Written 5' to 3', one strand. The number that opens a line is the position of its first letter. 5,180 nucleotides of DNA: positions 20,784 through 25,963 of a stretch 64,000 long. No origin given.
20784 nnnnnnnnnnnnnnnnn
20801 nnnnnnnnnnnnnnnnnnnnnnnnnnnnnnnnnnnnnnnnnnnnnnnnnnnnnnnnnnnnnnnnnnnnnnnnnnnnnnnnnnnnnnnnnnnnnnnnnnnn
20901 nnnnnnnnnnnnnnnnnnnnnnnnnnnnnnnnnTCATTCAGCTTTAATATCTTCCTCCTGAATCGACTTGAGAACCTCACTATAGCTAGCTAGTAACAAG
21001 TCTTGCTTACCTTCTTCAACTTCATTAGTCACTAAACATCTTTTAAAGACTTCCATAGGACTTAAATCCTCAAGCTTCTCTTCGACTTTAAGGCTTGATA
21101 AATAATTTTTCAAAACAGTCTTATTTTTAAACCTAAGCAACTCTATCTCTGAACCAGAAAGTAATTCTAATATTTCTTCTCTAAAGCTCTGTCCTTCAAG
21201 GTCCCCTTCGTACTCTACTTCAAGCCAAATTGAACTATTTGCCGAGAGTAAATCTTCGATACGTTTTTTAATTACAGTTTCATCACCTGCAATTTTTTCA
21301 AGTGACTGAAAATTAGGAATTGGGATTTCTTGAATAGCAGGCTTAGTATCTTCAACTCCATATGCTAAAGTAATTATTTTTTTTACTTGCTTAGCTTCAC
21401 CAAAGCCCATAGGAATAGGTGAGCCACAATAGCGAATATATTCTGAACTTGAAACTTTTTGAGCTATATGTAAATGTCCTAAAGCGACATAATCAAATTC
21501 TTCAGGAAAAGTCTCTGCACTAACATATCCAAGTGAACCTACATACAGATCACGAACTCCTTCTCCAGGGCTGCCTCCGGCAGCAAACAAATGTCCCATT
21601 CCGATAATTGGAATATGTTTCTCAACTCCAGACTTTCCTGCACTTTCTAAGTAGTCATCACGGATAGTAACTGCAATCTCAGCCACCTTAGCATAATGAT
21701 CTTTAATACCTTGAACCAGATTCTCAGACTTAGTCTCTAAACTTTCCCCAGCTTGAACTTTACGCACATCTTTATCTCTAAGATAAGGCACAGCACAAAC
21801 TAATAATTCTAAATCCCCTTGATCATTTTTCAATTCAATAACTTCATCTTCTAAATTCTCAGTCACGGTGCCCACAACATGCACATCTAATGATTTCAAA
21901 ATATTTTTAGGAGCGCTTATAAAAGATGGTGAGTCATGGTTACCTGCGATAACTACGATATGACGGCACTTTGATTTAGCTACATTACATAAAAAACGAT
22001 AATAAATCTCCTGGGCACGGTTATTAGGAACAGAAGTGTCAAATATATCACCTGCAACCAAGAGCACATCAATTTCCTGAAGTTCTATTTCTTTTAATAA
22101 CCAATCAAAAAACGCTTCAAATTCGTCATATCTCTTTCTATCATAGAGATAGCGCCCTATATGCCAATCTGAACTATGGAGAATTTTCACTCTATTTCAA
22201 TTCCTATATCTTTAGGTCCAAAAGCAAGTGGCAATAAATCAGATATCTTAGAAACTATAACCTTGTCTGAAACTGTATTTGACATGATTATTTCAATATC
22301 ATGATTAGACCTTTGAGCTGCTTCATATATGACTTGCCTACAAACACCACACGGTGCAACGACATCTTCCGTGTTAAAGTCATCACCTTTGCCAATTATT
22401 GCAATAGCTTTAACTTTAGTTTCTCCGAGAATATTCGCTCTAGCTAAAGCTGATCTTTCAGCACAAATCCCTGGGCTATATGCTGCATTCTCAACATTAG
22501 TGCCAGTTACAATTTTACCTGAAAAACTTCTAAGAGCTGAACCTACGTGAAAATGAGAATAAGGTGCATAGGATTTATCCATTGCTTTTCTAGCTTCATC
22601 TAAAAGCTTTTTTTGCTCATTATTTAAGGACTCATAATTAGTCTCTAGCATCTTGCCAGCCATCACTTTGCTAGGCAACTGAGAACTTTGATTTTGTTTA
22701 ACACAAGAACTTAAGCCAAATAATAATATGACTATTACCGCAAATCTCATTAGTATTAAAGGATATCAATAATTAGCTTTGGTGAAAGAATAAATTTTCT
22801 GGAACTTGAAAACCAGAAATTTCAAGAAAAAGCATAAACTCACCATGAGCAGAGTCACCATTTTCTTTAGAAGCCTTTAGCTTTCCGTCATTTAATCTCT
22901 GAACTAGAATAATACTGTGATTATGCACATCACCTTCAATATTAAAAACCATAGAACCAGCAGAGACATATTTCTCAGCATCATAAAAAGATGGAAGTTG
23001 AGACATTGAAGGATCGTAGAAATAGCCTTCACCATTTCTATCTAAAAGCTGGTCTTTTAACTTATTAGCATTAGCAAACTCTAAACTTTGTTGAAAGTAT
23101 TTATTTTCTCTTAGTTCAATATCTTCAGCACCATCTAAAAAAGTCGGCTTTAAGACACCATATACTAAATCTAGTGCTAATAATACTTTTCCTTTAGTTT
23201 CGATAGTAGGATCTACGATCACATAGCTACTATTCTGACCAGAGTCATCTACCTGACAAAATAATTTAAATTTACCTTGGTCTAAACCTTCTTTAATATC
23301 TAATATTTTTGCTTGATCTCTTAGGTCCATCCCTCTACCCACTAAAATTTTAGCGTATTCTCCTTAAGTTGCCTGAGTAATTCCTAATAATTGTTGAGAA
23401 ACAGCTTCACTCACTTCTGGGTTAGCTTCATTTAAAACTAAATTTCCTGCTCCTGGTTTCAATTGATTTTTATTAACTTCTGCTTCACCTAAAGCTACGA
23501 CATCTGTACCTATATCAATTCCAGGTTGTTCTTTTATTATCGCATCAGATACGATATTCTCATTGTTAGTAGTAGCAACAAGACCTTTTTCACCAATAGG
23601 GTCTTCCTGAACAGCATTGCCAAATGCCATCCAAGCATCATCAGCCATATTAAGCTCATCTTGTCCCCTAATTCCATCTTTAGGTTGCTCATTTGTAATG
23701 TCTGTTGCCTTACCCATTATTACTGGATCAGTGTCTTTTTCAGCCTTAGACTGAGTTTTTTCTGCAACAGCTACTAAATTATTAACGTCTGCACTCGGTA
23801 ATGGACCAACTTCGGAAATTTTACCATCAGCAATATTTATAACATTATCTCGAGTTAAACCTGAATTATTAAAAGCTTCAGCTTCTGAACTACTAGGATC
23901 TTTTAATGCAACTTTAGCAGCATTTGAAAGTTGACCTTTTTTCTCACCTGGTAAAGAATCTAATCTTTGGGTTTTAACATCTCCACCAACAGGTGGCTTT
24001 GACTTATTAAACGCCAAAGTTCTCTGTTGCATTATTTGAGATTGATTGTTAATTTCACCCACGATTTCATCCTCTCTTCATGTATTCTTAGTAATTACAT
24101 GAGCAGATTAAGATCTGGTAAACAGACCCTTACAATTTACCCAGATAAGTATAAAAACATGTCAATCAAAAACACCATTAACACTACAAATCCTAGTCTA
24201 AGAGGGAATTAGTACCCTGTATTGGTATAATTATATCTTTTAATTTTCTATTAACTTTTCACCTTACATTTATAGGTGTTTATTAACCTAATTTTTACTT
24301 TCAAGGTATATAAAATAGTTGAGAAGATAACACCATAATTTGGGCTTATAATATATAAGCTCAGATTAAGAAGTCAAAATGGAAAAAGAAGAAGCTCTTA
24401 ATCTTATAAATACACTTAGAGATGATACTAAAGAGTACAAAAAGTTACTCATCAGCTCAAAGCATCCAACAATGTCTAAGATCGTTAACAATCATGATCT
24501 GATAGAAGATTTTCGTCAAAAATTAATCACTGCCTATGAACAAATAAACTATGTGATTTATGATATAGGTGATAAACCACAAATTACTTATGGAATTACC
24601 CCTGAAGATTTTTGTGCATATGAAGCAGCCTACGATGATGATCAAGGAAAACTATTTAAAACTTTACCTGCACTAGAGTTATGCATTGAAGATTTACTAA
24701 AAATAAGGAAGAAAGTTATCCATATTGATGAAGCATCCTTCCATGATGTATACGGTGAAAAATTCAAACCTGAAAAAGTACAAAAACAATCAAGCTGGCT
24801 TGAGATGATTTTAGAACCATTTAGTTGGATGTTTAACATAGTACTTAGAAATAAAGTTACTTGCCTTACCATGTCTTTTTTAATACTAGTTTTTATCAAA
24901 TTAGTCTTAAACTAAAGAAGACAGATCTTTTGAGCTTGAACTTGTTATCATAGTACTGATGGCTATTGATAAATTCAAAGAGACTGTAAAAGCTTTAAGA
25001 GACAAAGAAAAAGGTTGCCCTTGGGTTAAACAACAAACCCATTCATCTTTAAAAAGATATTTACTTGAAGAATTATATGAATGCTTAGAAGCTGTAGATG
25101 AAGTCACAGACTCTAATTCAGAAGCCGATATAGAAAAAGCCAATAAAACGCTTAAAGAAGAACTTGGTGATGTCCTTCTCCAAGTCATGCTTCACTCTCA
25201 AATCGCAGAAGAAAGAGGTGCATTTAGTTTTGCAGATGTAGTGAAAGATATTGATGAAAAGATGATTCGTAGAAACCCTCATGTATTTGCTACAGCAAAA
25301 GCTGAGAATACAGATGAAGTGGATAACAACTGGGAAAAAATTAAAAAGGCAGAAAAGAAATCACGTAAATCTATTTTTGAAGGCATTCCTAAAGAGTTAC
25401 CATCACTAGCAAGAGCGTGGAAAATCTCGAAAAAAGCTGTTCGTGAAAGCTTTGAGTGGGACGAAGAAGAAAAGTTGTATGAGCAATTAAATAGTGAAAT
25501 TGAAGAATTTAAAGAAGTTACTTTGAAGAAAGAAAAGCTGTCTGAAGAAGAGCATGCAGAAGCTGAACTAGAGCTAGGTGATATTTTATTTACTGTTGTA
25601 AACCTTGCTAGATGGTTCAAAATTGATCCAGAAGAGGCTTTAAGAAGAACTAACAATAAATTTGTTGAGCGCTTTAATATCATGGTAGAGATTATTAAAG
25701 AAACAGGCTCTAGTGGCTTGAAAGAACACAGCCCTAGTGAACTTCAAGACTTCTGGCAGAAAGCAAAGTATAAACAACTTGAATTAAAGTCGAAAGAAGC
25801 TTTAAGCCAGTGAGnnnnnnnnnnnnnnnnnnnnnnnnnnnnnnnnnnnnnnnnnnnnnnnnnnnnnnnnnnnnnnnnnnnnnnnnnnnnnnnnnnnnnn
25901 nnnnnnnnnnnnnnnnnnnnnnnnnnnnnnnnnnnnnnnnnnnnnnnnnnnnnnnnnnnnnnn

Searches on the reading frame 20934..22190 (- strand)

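Call 31: search_protein_families(library=pfam, proteins=[window:20934-22190:-], max_evalue=0.001)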
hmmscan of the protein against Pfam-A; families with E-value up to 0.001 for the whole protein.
window:20934-22190:- (418 aa): 3 families
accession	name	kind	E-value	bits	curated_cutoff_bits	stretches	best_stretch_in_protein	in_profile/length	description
PF00149.33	Metallophos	-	1e-13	52.6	21.5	1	1-242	1-190/191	Calcineurin-like phosphoesterase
PF12320.13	SbcD_C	-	8.1e-08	33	24.4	1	306-386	7-90/94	Type 5 capsule protein repressor C-terminal domain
PF12850.12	Metallophos_2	-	0.00032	21.2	27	0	1-102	1-60/154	Calcineurin-like phosphoesterase superfamily domain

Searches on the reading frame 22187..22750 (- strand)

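Call 31: search_protein_families(library=pfam, proteins=[window:22187-22750:-], max_evalue=0.001)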
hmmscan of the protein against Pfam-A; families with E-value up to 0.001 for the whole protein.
window:22187-22750:- (187 aa): 3 families
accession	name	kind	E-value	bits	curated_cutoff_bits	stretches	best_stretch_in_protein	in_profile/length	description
PF08211.18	dCMP_cyt_deam_2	-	1.1e-16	61.7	25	1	27-116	22-110/130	Cytidine and deoxycytidylate deaminase zinc-binding region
PF00383.29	dCMP_cyt_deam_1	-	6.4e-16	58.5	25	1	45-145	3-94/102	Cytidine and deoxycytidylate deaminase zinc-binding region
PF14421.12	LmjF365940-deam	-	0.00022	21.4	27.1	0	131-168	179-216/218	LmjF365940 subfamily CDD/CDA-like deaminase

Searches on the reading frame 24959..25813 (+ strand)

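Call 31: search_protein_families(library=pfam, proteins=[window:24959-25813:+], max_evalue=0.001)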
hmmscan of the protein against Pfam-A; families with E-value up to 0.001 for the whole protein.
window:24959-25813:+ (284 aa): 1 family
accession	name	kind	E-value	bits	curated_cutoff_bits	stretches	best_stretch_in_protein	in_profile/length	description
PF03819.22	MazG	-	9.1e-32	109.6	22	2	26-110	1-74/74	MazG nucleotide pyrophosphohydrolase domain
